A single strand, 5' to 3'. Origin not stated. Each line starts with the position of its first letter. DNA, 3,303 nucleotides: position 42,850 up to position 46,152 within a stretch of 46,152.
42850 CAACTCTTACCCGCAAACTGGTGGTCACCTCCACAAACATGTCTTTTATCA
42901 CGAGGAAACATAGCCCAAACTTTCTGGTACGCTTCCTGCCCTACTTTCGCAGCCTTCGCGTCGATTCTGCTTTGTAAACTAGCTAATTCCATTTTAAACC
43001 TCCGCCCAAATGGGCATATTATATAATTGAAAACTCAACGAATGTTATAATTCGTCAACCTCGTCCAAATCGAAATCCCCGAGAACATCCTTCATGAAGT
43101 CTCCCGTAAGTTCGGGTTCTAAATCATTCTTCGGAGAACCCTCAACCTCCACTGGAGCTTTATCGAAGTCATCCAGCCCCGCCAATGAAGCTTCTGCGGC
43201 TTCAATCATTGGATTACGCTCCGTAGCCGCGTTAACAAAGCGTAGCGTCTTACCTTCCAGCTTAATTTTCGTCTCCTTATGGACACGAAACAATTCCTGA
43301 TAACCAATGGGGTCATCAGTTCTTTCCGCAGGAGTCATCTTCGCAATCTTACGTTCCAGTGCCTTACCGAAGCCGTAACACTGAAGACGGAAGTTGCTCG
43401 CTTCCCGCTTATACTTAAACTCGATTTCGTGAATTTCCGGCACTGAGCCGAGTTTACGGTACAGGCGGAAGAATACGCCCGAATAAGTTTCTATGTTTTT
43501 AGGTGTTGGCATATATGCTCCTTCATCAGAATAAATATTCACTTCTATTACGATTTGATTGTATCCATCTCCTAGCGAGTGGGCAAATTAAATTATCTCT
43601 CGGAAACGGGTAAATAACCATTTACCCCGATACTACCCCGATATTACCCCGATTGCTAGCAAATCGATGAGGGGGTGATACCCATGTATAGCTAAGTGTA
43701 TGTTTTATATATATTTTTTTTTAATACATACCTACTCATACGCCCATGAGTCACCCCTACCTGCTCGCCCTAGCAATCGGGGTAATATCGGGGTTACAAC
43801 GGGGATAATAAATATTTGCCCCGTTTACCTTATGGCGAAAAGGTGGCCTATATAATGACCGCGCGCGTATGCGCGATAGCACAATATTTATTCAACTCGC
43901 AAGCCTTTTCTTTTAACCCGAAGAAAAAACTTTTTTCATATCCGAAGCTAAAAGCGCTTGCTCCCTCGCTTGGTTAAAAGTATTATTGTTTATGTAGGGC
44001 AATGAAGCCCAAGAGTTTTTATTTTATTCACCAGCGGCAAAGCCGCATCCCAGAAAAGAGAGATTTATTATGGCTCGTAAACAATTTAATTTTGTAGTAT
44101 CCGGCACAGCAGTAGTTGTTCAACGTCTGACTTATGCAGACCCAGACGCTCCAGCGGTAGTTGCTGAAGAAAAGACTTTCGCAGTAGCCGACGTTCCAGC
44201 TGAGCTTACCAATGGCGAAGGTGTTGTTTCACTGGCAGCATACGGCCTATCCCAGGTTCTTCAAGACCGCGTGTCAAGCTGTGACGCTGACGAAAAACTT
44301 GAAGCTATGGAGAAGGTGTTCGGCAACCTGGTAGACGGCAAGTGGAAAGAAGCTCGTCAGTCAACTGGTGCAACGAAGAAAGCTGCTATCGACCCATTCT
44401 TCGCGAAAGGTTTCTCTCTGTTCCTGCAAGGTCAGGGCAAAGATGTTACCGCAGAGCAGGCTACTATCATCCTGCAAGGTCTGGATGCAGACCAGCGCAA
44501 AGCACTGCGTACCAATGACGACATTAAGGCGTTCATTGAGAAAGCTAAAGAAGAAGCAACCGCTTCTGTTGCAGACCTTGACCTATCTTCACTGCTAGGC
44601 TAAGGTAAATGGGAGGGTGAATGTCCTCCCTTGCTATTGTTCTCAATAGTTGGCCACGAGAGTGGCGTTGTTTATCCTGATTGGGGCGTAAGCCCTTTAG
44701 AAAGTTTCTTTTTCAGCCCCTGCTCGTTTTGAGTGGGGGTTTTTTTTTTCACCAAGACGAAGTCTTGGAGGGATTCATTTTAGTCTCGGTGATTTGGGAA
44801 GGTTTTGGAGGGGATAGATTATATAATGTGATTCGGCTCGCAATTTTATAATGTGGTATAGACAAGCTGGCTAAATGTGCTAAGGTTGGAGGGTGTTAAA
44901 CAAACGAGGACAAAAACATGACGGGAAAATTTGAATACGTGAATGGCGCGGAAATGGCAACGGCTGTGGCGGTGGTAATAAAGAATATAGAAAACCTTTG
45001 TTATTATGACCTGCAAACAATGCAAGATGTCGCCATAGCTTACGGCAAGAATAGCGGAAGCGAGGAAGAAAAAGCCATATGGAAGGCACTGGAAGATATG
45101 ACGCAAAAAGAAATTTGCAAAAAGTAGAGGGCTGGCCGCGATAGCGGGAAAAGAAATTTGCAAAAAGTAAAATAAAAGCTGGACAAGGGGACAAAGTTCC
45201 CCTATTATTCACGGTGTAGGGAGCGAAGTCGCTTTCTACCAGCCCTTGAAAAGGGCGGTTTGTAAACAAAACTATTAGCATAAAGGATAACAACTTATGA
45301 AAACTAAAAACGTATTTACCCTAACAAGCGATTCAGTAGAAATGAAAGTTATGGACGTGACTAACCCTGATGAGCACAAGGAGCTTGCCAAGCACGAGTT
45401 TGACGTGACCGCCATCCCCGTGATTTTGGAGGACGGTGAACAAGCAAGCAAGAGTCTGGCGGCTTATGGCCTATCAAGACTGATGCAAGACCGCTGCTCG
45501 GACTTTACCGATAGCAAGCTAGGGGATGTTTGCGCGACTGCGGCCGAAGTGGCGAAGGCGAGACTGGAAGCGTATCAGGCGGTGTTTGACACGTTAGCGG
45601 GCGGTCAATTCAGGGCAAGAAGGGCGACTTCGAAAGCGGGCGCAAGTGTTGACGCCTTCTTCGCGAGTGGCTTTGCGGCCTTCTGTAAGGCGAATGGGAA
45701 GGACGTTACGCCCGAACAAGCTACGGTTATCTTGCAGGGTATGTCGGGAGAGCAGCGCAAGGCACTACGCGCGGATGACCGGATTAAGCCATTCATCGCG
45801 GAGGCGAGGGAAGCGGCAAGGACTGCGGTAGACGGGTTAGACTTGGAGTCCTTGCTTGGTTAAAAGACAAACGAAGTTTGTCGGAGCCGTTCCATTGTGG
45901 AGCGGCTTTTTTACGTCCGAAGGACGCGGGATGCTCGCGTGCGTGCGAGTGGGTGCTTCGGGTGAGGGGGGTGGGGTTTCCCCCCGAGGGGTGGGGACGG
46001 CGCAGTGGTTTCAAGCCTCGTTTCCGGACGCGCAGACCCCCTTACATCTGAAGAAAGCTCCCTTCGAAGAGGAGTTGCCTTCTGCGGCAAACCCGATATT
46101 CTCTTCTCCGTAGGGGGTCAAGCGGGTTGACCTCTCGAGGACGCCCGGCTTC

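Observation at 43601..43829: Roughly 226-bp dyad-symmetric iteron element with an AT-rich core between the divergent early promoters: candidate replication origin or master operator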

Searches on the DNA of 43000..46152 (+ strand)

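Call 7: search_dna_similar(query=window:43000-46152:+, collection=phages, mode=distant, max_rows=20)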
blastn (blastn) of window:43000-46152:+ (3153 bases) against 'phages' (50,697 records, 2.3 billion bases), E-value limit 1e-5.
Records with a match: 1; places in all: 1; records where one place covers at least 80% of the query: 0.
Best place of each record, by identity: 60-80% 1.
By first word of the organism name: Vibrio 1.
By host as written in the record: Vibrio splendidus 1.
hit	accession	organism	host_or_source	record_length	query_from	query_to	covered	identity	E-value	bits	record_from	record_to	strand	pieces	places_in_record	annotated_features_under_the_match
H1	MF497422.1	Vibrio phage vB_VspS_VS-ABTNL-3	Vibrio splendidus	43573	1044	1529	15%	67.5%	2e-28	135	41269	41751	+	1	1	hypothetical protein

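Call 17: get_annotated_region(hit=H1, flank=3000)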
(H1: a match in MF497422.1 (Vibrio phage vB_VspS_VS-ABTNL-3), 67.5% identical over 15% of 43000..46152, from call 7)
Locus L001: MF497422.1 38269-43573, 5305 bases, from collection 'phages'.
description: Vibrio phage vB_VspS_VS-ABTNL-3, complete genome.
organism: Vibrio phage vB_VspS_VS-ABTNL-3 (NCBI taxid 2026084)
taxonomy: Viruses; Duplodnaviria; Heunggongvirae; Uroviricota; Caudoviricetes
host: Vibrio splendidus; source: -; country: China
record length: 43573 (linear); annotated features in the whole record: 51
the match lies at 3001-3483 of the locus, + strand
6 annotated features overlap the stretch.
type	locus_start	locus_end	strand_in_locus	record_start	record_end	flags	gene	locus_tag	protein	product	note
CDS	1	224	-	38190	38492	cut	-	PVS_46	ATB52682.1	hypothetical protein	PhiVS46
CDS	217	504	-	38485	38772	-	-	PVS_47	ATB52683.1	hypothetical protein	PhiVS47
CDS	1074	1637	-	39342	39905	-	-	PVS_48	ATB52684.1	hypothetical protein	PhiVS48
CDS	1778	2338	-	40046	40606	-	-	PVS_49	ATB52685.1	hypothetical protein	PhiVS49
CDS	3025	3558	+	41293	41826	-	-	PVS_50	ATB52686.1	hypothetical protein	PhiVS50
CDS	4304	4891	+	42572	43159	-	-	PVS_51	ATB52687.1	hypothetical protein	PhiVS51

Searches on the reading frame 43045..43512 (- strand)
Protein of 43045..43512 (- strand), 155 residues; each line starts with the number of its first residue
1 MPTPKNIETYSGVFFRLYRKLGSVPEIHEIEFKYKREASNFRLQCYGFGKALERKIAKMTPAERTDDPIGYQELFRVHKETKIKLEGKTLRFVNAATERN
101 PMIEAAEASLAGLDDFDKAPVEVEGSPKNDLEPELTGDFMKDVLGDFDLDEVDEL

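Call 8: search_protein_families(library=phrogs, proteins=[window:43045-43512:-], max_evalue=0.01)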
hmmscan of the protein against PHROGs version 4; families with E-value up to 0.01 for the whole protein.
window:43045-43512:- (155 aa): 0 families

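Call 16: find_related_loci(query=window:43045-43512:-, collection=viral_contigs, flank=4000)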
Query window:43045-43512:- (155 aa) in viral_contigs; peptide patterns used: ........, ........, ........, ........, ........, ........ (x = any residue, [..] = any of these).
9 stretches matched a pattern, but none encodes a relative of the query by tblastn (E <= 1e-3).

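Call 23: search_protein_families(library=pfam, proteins=[window:43045-43512:-], max_evalue=0.1)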
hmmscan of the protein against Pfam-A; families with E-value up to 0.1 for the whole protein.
window:43045-43512:- (155 aa): 0 families

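Call 45: find_homologous_proteins(query=window:43045-43512:-, max_evalue=0.01)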
Query window:43045-43512:- (155 aa): 3 proteins with E <= 0.01 among 32 candidates.
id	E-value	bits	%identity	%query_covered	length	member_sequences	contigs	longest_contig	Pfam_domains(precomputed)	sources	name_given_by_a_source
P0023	1.6e-97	342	100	100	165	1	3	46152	-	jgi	jgi:hypothetical protein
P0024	5.1e-66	239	72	100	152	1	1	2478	-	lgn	-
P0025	7.0e-50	187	57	100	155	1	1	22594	-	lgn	-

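Call 50: predict_structure(alignment_id=A3)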
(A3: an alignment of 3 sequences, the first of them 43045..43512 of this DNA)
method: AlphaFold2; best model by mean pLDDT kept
length: 155 residues; sequences in the alignment: 3
mean_pLDDT: 72.3   pTM: 0.57
mean pLDDT of the five models: 72.3, 71.7, 70.1, 67.2, 61.1
residues with pLDDT >= 90: 53; 70-90: 38; 50-70: 29; < 50: 35
segments of 3 or more residues with pLDDT < 50: 122-140, 143-145, 153-155
pLDDT, mean of each block of 10 residues (from residue 1): 70 89 83 92 92 91 85 92 92 74 53 49 43 45 48 45
secondary structure, 60 per line:
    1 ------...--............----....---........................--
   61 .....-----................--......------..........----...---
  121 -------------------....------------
elements in order: H12-23 E28-31 H35-58 H61-65 H71-80 E81-86 E89-94 H101-110 H140-143

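Call 51: search_protein_representatives(alignment_id=A3)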
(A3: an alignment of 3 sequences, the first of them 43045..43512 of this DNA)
Query: 3 sequences, 155 profile positions. Proteins with E-value up to 0.001 (for the whole library): 7; up to 1e-10: 5; up to 1e-30: 2. The best 7 are listed.
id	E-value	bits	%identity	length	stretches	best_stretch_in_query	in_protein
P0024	6.5e-86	302.4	-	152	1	1-155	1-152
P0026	1.6e-39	151.7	-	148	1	1-112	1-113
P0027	5.4e-23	98.0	-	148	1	1-111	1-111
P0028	3.5e-21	92.1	-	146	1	1-100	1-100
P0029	7.4e-19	84.6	-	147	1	1-130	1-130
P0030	5.8e-08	49.2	-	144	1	1-100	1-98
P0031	7.6e-04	35.8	-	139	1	1-132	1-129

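Call 53: fold_search(model_id=the predicted structure, library=pdb)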
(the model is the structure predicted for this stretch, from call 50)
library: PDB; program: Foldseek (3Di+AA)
matches with E <= 10: 285; with E <= 0.001: 0
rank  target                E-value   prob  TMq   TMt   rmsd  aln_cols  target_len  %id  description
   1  4v5o_A7               2.3e-01  0.47  0.24  0.32  15.0       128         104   11  CRYSTAL STRUCTURE OF THE EUKARYOTIC 40S RIBOSOMAL SUBUNIT IN COMPLEX WITH INITIATION FACTOR 1. (released 2014-07-09)
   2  4bts_A7               3.3e-01  0.38  0.24  0.33  14.9       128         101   11  THE CRYSTAL STRUCTURE OF THE EUKARYOTIC 40S RIBOSOMAL SUBUNIT IN COMPLEX WITH EIF1 AND EIF1A (released 2013-07-17)
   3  9dd1_C                3.7e-01  0.12  0.15  0.17  12.6       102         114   15  Designed allosteric facilitated dissociation switch AS1 in complex state THE with methylated lysines (released 2025-08-20)
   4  6j05_A                3.9e-01  0.10  0.14  0.20  17.7       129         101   13  Structures of two ArsR As(III)-responsive repressors: implications for the mechanism of derepression (released 2019-07-03)
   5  9dcz_D                5.3e-01  0.09  0.14  0.16  12.8       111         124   14  Designed allosteric facilitated dissociation switch AS1 in complex state TH with methylated lysines, crystal #1 (released 2025-08-20)
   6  4ooi_C                7.6e-01  0.18  0.19  0.28  11.6        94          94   14  Reduced HlyU from Vibrio cholerae N16961 (released 2014-12-31)
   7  6jmi_A                8.1e-01  0.20  0.20  0.28  13.6       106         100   10  Crystal structure of M.tuberculosis Rv0081 (released 2019-04-10)
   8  1p6r_MODEL_1_A        9.1e-01  0.14  0.19  0.31  12.6        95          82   13  Solution structure of the DNA binding domain of the repressor BlaI. (released 2003-12-09)
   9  4ggg_B                9.1e-01  0.14  0.19  0.27  13.5       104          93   10  Crystal structure of V66A/L68V CzrA in the Zn(II)bound state. (released 2013-02-06)
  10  5jmv_F                1.0e+00  0.28  0.19  0.37  12.9        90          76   20  Crystal structure of mjKae1-pfuPcc1 complex (released 2016-07-06)
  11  6cj0_A                1.0e+00  0.10  0.19  0.13  12.8       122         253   10  Chromosomal trehalose-6-phosphate phosphatase from P. aeruginosa (released 2018-05-09)
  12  6o8o_D                1.1e+00  0.09  0.16  0.21  14.4       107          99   10  Crystal Structure of C9S disulfide state of Sulfide-responsive transcriptional repressor (SqrR) from Rhodobacter capsu (released 2020-04-01)
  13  6j05_B                1.2e+00  0.06  0.14  0.22  16.9       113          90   14  Structures of two ArsR As(III)-responsive repressors: implications for the mechanism of derepression (released 2019-07-03)
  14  2jsc_MODEL_1_A        1.2e+00  0.09  0.13  0.20  19.0        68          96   16  NMR structure of the cadmium metal-sensor CMTR from Mycobacterium tuberculosis (released 2007-07-31)
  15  4ggg_A                1.3e+00  0.10  0.18  0.26  13.0       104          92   10  Crystal structure of V66A/L68V CzrA in the Zn(II)bound state. (released 2013-02-06)
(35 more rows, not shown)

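Call 89: fold_search(model_id=the predicted structure, library=viral)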
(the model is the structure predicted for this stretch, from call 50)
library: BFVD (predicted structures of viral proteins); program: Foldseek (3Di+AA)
matches with E <= 10: 267; with E <= 0.001: 0
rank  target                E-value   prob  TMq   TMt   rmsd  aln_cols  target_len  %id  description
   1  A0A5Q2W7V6            1.7e-03  1.00  0.52  0.40  10.0       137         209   18  (no name in the UniProt tables at hand)
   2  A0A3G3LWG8            2.1e-01  0.18  0.18  0.14  18.3       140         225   10  Uncharacterized protein [Corynebacterium phage Cruella]
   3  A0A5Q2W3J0            2.4e-01  0.35  0.19  0.11  11.9        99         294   11  (no name in the UniProt tables at hand)
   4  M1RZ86                2.4e-01  0.13  0.13  0.15  17.5       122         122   17  (no name in the UniProt tables at hand)
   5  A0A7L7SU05            2.5e-01  0.82  0.31  0.51   9.2       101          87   18  Uncharacterized protein [Gordonia phage Sienna]
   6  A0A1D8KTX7            2.9e-01  0.57  0.24  0.44  11.5       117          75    8  Uncharacterized protein [Synechococcus phage S-CAM7]
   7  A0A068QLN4            2.9e-01  0.07  0.14  0.12  16.1       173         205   12  DUF6891 domain-containing protein [Armadillidium vulgare iridescent virus]
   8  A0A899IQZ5            3.0e-01  0.20  0.23  0.16  12.3       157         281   16  Helix-turn-helix DNA binding domain protein [Microbacterium phage NoodlelyBoi]
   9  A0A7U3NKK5            3.4e-01  0.35  0.21  0.18  10.7        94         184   11  GIY-YIG endonuclease [Bacillus phage Kirov]
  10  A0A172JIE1            3.4e-01  0.15  0.17  0.12  20.6       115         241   14  Uncharacterized protein [Bacillus phage AR9]
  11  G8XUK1                3.4e-01  0.13  0.18  0.10  12.9       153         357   14  Protein A27 [Aotine betaherpesvirus 1]
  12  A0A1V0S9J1            3.9e-01  0.15  0.20  0.08  18.1       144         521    7  Uncharacterized protein [Catovirus CTV1]
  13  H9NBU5                4.1e-01  0.11  0.18  0.04  19.7       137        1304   14  (no name in the UniProt tables at hand)
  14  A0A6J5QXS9            4.6e-01  0.18  0.21  0.14  15.8       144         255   10  Uncharacterized protein [uncultured Caudovirales phage]
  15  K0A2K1                4.9e-01  0.18  0.19  0.15  19.1       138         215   10  P protein [Tibrovirus congo]
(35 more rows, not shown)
